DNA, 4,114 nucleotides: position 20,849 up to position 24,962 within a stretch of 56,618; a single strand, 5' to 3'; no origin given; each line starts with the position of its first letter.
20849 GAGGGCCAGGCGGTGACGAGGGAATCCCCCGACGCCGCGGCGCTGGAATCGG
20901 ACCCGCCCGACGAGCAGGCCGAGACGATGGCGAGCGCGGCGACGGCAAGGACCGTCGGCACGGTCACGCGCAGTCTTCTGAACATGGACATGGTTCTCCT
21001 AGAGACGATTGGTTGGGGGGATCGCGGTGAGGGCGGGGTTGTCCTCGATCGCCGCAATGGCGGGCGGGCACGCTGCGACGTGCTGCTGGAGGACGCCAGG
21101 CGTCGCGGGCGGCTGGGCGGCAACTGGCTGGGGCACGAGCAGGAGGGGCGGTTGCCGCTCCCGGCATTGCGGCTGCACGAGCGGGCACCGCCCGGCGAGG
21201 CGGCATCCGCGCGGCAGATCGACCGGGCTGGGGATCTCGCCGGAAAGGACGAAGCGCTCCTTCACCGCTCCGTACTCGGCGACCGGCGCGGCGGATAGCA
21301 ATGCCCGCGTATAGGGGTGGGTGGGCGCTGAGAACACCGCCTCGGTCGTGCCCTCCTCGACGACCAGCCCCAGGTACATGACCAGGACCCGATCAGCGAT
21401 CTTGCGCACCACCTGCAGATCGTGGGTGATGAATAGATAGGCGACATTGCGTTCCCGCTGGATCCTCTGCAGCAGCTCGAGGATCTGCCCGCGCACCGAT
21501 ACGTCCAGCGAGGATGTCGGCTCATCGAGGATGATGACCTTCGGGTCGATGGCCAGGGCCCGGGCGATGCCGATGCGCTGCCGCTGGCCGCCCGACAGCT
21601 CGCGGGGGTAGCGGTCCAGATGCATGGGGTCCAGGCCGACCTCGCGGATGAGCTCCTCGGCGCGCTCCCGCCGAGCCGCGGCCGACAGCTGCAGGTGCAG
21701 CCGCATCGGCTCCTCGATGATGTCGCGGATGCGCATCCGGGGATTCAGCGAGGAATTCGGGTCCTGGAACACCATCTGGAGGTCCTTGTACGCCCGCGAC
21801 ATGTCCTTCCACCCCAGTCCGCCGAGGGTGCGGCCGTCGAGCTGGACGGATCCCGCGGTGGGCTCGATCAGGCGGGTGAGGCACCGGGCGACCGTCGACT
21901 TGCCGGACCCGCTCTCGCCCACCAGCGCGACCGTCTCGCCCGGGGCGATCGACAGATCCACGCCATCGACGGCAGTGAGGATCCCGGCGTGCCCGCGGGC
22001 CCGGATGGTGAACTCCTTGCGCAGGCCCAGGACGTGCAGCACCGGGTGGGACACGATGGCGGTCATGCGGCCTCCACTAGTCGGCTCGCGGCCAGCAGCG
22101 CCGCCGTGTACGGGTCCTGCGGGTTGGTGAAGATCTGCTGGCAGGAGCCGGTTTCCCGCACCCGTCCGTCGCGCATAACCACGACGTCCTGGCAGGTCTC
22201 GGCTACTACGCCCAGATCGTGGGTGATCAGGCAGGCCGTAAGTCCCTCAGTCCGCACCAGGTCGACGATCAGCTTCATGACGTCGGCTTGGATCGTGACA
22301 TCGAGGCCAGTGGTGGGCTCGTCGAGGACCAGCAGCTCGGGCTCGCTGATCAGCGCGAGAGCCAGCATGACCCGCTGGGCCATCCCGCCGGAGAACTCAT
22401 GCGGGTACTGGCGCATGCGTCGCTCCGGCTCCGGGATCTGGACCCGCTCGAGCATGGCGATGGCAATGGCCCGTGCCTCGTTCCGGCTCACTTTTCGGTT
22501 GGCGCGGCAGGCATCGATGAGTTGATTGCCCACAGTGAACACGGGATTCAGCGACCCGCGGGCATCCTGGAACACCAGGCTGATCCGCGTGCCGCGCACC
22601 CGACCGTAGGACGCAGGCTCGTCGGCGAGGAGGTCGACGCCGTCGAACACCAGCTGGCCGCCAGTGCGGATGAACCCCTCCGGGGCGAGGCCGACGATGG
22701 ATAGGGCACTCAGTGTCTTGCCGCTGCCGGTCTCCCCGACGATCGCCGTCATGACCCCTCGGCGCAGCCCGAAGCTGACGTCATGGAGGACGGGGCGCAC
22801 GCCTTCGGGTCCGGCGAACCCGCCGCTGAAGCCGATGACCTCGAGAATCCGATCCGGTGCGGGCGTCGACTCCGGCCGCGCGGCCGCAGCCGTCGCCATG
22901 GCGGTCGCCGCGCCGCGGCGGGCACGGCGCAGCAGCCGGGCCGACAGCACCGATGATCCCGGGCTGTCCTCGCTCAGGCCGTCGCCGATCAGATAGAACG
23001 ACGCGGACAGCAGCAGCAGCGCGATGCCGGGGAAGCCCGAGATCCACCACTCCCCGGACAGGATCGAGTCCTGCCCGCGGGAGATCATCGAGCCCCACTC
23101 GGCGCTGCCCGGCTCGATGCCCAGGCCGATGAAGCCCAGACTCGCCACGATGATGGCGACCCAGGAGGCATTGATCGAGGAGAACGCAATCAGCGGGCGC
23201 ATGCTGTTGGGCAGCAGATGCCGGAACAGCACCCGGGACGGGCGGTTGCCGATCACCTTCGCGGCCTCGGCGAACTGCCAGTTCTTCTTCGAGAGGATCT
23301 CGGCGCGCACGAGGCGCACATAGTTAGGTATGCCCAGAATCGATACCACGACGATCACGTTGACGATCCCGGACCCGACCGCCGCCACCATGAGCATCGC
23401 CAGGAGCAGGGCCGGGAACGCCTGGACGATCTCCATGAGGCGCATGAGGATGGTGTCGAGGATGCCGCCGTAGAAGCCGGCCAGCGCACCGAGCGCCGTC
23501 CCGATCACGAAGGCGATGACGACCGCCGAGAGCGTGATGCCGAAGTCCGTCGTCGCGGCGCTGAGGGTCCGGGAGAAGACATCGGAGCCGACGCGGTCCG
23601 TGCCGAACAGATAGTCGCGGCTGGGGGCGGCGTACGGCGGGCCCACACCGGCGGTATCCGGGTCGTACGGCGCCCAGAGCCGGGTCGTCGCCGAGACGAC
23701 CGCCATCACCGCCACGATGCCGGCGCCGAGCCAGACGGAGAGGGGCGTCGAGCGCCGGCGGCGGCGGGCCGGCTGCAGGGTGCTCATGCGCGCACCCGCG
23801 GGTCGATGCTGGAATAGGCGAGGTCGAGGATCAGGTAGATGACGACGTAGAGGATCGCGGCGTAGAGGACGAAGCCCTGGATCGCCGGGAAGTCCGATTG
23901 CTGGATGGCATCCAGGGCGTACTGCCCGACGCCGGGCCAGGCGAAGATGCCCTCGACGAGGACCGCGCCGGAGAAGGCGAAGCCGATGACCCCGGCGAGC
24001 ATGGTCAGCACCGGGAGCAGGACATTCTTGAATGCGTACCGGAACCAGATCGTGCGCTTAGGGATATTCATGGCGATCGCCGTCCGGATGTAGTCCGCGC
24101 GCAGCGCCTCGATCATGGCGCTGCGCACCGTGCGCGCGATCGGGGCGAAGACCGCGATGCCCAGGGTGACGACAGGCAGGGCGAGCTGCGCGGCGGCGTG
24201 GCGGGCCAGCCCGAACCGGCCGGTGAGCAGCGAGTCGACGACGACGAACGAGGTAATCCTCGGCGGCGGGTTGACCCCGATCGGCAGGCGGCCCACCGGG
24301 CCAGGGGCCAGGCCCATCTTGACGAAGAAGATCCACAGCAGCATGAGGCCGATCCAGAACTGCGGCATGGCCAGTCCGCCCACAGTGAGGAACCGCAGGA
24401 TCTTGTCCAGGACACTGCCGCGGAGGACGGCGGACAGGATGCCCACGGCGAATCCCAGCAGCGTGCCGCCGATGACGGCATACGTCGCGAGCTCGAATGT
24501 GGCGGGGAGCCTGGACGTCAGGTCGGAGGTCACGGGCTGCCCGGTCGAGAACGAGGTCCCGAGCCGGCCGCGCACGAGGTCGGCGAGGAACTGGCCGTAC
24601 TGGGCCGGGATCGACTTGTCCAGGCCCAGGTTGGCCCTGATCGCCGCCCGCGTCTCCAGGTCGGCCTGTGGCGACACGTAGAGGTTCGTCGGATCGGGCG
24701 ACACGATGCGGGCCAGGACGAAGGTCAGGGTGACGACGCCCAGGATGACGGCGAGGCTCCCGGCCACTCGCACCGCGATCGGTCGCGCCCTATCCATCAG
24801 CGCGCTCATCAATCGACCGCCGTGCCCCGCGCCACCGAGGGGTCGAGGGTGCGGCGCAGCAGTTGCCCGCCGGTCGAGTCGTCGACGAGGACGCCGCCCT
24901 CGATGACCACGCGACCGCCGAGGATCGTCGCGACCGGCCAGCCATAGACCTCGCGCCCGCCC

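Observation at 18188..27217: GntR-headed operon pairing a dihydropyrimidinase/hydantoinase-like hydrolase with a RutA-like oxygenase and a peptide-type ABC importer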

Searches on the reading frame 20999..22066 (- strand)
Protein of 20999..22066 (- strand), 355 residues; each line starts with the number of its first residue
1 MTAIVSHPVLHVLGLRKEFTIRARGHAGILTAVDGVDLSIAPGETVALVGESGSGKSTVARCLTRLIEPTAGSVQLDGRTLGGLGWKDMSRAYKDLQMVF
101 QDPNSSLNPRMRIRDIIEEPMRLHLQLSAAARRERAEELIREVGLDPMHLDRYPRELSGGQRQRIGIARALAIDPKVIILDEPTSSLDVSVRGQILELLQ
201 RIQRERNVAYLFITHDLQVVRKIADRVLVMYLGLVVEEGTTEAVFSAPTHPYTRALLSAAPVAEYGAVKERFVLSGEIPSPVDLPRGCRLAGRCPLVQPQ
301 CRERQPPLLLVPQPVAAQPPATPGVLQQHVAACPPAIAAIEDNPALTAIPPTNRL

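Call 4: search_protein_families(library=pfam, proteins=[window:20999-22066:-])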
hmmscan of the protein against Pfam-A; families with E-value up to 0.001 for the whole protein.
window:20999-22066:- (355 aa): 6 families
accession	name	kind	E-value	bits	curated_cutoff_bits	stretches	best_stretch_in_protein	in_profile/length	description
PF00005.33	ABC_tran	-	1.1e-35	123.6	25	1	34-185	2-137/137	ABC transporter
PF08352.17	oligo_HPY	-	1.5e-15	57.8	27.1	1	236-301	1-65/65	Oligopeptide/dipeptide transporter, C-terminal region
PF13304.12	AAA_21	-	9.3e-09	36.2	27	1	153-220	234-303/304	AAA domain, putative AbiEii toxin, Type IV TA system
PF02463.25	SMC_N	-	1.8e-05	24.7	40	1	45-228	26-209/220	RecF/RecN/SMC N terminal domain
PF13401.12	AAA_22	-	4.1e-05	24.3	27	1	46-213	8-121/130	AAA domain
PF13191.12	AAA_16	-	0.00014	22.8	32.6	1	44-83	25-52/167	AAA ATPase domain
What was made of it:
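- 20999..22066 (-): DppF/OppF-type ATPase. PF00005 and PF08352 (oligo_HPY) match (call 4).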

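Call 5: search_protein_families(library=ncbifam, proteins=[window:20999-22066:-])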
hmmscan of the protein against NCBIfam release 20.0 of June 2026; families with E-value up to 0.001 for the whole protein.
window:20999-22066:- (355 aa): 190 families (the best 25 are shown)
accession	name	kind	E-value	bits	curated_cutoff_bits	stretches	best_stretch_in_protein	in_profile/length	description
NF008453.0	PRK11308.1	subfamily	1.3e-106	356.6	408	1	6-308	9-313/334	dipeptide ABC transporter ATP-binding protein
NF011659.0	PRK15079.1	equivalog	1.9e-97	325.9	540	1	29-308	36-318/334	murein tripeptide/oligopeptide ABC transporter ATP binding protein OppF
NF043071.1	DppF_dipep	equivalog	4.3e-90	302.5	660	1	8-308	12-314/331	dipeptide ABC transporter ATP-binding subunit DppF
NF007613.0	PRK10261.1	equivalog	5.6e-86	289.3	1077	1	2-283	306-591/623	glutathione ABC transporter ATP-binding protein GsiA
NF011713.0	PRK15134.1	equivalog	7.6e-80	269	834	1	8-258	274-527/529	microcin C ABC transporter ATP-binding protein YejF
TIGR02769.1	nickel_nikE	equivalog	2.2e-75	253.6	332.55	1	22-259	19-252/265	nickel import ATP-binding protein NikE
NF043078.1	MMSYN1_0168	equivalog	3.2e-75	254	800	3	137-265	474-602/649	oligopeptide ABC transporter ATP-binding protein OppF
NF007739.0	PRK10419.1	subfamily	2.2e-74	250.4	354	1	10-261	4-259/268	nickel ABC transporter ATP-binding protein NikE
NF008246.0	PRK11022.1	equivalog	2.3e-67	227.4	541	1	30-310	20-306/326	dipeptide ABC transporter ATP-binding protein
NF007010.1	PRK09473.1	subfamily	1.6e-65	221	575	1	17-309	5-301/318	oligopeptide ABC transporter ATP-binding protein OppD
NF043079.1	MMSYN1_0167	equivalog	1.1e-64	219.2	740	2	95-280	307-493/561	oligopeptide ABC transporter ATP-binding protein OppD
NF011692.0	PRK15112.1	equivalog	2.4e-64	217.5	452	1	10-259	6-253/269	putrescine export ABC transporter ATP-binding protein SapF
TIGR01186.1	proV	subfamily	8.3e-57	192.9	326.6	1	27-260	3-233/363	betaine/proline/choline family ABC transporter ATP-binding protein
TIGR02770.1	nickel_nikD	equivalog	1.5e-56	191.4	318.7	1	33-259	2-228/230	nickel import ATP-binding protein NikD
NF047576.1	opine_ATP_CntF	equivalog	1.2e-55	188.6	385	1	33-259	20-252/264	staphylopine uptake ABC transporter ATP-binding protein CntF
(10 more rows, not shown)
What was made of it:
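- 20999..22066 (-): NF008453 scores 356.6 bits (call 5).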

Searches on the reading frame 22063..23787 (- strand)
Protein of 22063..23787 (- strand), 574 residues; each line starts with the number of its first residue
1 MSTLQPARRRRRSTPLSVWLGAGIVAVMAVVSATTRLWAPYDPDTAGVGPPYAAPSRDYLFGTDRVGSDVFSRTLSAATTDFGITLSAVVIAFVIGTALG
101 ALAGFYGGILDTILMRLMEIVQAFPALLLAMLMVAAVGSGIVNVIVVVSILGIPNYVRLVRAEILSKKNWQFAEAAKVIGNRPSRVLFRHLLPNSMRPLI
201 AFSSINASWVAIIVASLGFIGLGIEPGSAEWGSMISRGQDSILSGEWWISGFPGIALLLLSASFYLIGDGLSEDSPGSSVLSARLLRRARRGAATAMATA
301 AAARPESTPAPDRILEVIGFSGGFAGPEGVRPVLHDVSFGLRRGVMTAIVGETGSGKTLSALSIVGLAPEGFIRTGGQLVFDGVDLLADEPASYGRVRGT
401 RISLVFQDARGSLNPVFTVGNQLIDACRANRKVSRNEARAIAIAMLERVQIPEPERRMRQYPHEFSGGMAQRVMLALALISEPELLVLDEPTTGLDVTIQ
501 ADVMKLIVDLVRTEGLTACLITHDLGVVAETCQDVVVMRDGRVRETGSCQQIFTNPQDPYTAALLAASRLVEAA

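Call 4: search_protein_families(library=pfam, proteins=[window:22063-23787:-])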
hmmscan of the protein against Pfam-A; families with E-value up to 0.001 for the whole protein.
window:22063-23787:- (574 aa): 3 families
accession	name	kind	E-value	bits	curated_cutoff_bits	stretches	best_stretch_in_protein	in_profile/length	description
PF00528.27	BPD_transp_1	-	3.1e-28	99.2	26.4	1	96-270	1-173/184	Binding-protein-dependent transport system inner membrane component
PF00005.33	ABC_tran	-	1.9e-24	87.2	25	1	334-493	1-137/137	ABC transporter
PF13304.12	AAA_21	-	4.8e-05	24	27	1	460-528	233-303/304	AAA domain, putative AbiEii toxin, Type IV TA system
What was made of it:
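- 22063..23787 (-): DppC-type permease fused in frame to a DppD-type ATPase. PF00528 covers residues 96-270 and PF00005 covers residues 334-493 (call 4).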

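Call 5: search_protein_families(library=ncbifam, proteins=[window:22063-23787:-])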
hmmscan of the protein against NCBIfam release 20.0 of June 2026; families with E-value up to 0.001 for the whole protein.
window:22063-23787:- (574 aa): 203 families (the best 25 are shown)
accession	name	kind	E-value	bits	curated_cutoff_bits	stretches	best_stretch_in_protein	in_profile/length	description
TIGR02770.1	nickel_nikD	equivalog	3.5e-70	235.9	318.7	1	334-567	2-228/230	nickel import ATP-binding protein NikD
NF007010.1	PRK09473.1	subfamily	4.9e-70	235.8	575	1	315-567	2-253/318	oligopeptide ABC transporter ATP-binding protein OppD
NF008246.0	PRK11022.1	equivalog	7.5e-67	225.7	541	1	334-567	23-256/326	dipeptide ABC transporter ATP-binding protein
NF043079.1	MMSYN1_0167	equivalog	5.8e-65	220.1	740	1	394-567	300-473/561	oligopeptide ABC transporter ATP-binding protein OppD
NF007613.0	PRK10261.1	equivalog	6.4e-64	216.4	1077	1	333-568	31-272/623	glutathione ABC transporter ATP-binding protein GsiA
NF011713.0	PRK15134.1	equivalog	8.5e-64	216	834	1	314-568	5-260/529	microcin C ABC transporter ATP-binding protein YejF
NF045476.1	Opp4C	equivalog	1.6e-63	214.5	350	1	16-272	15-272/278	oligopeptide ABC transporter permease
NF047576.1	opine_ATP_CntF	equivalog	8.1e-62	208.8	385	1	333-570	19-255/264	staphylopine uptake ABC transporter ATP-binding protein CntF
NF007376.0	PRK09881.1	equivalog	1.3e-61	208.2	434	1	12-272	28-286/298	D,D-dipeptide ABC transporter permease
NF045474.1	Opp2C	equivalog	6.7e-61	205.9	300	1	41-273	2-233/236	nickel transporter permease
NF047578.1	opine_ATP_CntD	equivalog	2.3e-60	204.1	380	1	333-570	19-255/266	staphylopine uptake ABC transporter ATP-binding protein CntD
TIGR02790.1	nickel_nikC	equivalog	1.3e-59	201.9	358.45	1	22-273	5-255/258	nickel ABC transporter permease subunit NikC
NF008453.0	PRK11308.1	subfamily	8.6e-56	189.6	408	1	324-570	29-267/334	dipeptide ABC transporter ATP-binding protein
NF045473.1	Opp1C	equivalog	1.9e-55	188.1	350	1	21-272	10-260/267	nickel/cobalt ABC transporter permease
NF007738.0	PRK10417.1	equivalog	4.4e-54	183.8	335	1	14-273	7-265/277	nickel ABC transporter permease subunit NikC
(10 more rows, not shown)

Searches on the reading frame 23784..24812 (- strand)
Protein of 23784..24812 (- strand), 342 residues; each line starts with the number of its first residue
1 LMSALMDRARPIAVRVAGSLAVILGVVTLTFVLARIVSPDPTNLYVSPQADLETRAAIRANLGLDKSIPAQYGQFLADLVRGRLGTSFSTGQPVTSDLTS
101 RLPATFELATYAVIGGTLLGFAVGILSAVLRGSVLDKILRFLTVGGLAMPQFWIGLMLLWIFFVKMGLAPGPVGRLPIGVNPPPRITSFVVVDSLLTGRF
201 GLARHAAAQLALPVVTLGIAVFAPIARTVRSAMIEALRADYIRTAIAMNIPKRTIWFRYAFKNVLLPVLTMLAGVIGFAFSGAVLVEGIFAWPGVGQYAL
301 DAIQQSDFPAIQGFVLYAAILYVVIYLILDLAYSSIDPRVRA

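Call 4: search_protein_families(library=pfam, proteins=[window:23784-24812:-])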
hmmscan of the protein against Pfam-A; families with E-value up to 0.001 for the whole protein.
window:23784-24812:- (342 aa): 2 families
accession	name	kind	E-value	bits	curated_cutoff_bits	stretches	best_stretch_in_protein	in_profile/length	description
PF00528.27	BPD_transp_1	-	1.7e-33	116.4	26.4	1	120-341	1-183/184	Binding-protein-dependent transport system inner membrane component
PF19300.4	BPD_transp_1_N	-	5.4e-12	46.3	23.8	1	12-109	5-114/114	Binding-prot-dependent transport system membrane comp, N-term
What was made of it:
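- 23784..24809 (-): DppB/NikB-type ABC permease. PF19300 and PF00528 match (call 4).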

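Call 5: search_protein_families(library=ncbifam, proteins=[window:23784-24812:-])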
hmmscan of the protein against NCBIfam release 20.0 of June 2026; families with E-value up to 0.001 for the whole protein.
window:23784-24812:- (342 aa): 14 families
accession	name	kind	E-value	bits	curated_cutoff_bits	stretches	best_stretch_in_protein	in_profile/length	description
NF045470.1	Opp2B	equivalog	4e-77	259.4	350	2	204-341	163-300/300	nickel ABC transporter permease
NF045469.1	Opp1B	equivalog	4.1e-64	217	380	2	206-341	173-307/307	nickel/cobalt ABC transporter permease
NF008161.0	PRK10914.1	equivalog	1.1e-61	208.9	590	1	18-341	11-336/339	dipeptide ABC transporter permease DppB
NF011661.0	PRK15081.1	equivalog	1.9e-58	198.4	463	2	209-341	172-304/306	glutathione ABC transporter permease GsiC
TIGR02789.1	nickel_nikB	equivalog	2.5e-57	194.7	447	2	205-341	171-307/314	nickel ABC transporter permease subunit NikB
NF007677.0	PRK10352.1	equivalog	3.2e-55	187.4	433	2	202-341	168-307/314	nickel ABC transporter permease subunit NikB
NF045471.1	Opp3B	equivalog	2.6e-51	174.9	480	2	208-341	170-303/308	oligopeptide ABC transporter permease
NF045472.1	Opp4B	equivalog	1.3e-50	172.5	450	1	15-341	8-319/319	oligopeptide ABC transporter permease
NF007008.0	PRK09471.1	equivalog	7.9e-39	133.9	388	2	191-341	156-305/306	oligopeptide ABC transporter permease OppB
NF011690.0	PRK15110.1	equivalog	2.1e-34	119.4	432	1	67-332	39-305/321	putrescine export ABC transporter permease SapB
NF011712.0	PRK15133.1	subfamily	3.2e-25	88.8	445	2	209-340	227-359/364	microcin C ABC transporter permease YejB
NF043081.1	MMSYN1_0165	equivalog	4.7e-23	81.8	350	2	211-341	254-385/388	oligopeptide ABC transporter permease OppB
NF045474.1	Opp2C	equivalog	3.5e-06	26.8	300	1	214-277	106-169/236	nickel transporter permease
NF045476.1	Opp4C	equivalog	0.00093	18.5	350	1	209-296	139-222/278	oligopeptide ABC transporter permease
